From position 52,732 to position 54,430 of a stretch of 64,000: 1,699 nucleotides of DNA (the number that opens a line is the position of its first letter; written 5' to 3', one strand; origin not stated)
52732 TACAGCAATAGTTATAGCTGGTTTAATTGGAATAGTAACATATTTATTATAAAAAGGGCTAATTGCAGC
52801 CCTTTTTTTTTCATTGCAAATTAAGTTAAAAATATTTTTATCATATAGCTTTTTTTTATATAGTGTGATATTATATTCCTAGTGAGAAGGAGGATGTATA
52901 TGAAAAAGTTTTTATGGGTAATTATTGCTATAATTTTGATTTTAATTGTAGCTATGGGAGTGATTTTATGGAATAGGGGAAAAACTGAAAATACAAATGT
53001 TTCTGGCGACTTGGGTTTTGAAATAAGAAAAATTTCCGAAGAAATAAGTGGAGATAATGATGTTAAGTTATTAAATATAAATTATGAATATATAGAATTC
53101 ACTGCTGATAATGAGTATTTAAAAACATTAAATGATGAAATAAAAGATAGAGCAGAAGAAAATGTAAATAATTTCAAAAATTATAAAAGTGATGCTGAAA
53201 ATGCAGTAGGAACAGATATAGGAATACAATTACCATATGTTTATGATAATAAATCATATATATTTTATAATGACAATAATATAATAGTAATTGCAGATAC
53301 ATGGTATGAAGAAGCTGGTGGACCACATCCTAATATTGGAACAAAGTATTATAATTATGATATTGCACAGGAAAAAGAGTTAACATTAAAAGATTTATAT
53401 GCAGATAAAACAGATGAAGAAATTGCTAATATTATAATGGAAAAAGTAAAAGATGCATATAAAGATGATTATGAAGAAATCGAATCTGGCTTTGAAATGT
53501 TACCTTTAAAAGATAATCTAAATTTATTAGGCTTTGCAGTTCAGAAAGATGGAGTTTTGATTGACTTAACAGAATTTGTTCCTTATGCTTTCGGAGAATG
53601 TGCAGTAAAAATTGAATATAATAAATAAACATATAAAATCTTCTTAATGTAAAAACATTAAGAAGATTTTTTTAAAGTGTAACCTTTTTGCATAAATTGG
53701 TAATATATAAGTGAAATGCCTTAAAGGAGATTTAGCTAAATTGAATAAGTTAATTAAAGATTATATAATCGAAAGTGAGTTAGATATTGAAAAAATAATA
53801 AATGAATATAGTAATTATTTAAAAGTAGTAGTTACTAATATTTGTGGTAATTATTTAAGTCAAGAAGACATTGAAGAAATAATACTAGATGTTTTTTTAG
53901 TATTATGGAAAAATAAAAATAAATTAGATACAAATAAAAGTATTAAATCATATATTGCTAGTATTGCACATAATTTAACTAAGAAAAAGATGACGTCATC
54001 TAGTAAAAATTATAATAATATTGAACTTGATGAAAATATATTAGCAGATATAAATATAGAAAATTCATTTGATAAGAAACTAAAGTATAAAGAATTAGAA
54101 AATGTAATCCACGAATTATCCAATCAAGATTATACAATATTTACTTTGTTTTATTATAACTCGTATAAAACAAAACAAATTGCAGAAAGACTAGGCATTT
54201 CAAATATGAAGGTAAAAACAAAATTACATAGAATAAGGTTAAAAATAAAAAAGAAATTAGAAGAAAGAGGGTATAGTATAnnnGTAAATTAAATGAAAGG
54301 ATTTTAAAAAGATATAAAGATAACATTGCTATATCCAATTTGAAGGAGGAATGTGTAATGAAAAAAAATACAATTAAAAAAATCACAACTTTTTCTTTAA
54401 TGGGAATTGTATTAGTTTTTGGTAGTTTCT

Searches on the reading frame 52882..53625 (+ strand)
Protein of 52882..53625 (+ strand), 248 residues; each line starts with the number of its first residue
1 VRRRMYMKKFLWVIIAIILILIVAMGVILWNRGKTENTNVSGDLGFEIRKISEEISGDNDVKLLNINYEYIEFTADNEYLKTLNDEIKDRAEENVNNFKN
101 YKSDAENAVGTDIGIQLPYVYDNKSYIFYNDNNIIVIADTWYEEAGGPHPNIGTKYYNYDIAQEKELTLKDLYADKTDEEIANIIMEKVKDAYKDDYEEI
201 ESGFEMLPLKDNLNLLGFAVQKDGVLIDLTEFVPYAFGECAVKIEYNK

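Call 4: search_protein_families(library=pfam, proteins=[window:52882-53625:+], max_evalue=1)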
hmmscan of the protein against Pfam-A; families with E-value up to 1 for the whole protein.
window:52882-53625:+ (248 aa): 5 families
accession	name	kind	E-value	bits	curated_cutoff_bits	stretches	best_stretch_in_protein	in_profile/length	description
PF13739.11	PdaC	-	1.6e-05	26.4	29.1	1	61-151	5-94/95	Deacetylase PdaC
PF11738.13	DUF3298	-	0.00037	21.8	24.1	1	170-246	1-83/84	Protein of unknown function (DUF3298)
PF10858.15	DUF2659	-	0.0061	16.7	27.7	1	2-44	16-59/216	Protein of unknown function (DUF2659)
PF23906.1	DUF7248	-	0.27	11.7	27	1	3-26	5-28/58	Family of unknown function (DUF7248)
PF12950.13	TaqI_C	-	0.67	10.7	26.5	1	59-140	8-74/118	TaqI-like C-terminal specificity domain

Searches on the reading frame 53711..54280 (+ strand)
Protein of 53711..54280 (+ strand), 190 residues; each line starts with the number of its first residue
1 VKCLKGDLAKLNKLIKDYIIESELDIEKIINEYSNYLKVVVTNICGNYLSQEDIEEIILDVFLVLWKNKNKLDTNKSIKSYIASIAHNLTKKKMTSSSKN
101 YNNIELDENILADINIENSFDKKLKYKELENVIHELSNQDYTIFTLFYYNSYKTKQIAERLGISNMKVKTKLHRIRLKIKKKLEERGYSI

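Call 49: search_protein_families(library=pfam, proteins=[window:53711-54280:+], max_evalue=0.001)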
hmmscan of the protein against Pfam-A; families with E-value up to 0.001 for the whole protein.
window:53711-54280:+ (190 aa): 3 families
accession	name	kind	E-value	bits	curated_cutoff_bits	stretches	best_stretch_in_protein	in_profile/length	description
PF08281.18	Sigma70_r4_2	-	1.2e-11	44.5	25.7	1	128-179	3-54/54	Sigma-70, region 4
PF04545.22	Sigma70_r4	-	3.3e-07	30.2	24.1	1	133-181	2-50/50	Sigma-70, region 4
PF04542.20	Sigma70_r2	-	5e-05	23.5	24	1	41-94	9-65/71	Sigma-70 region 2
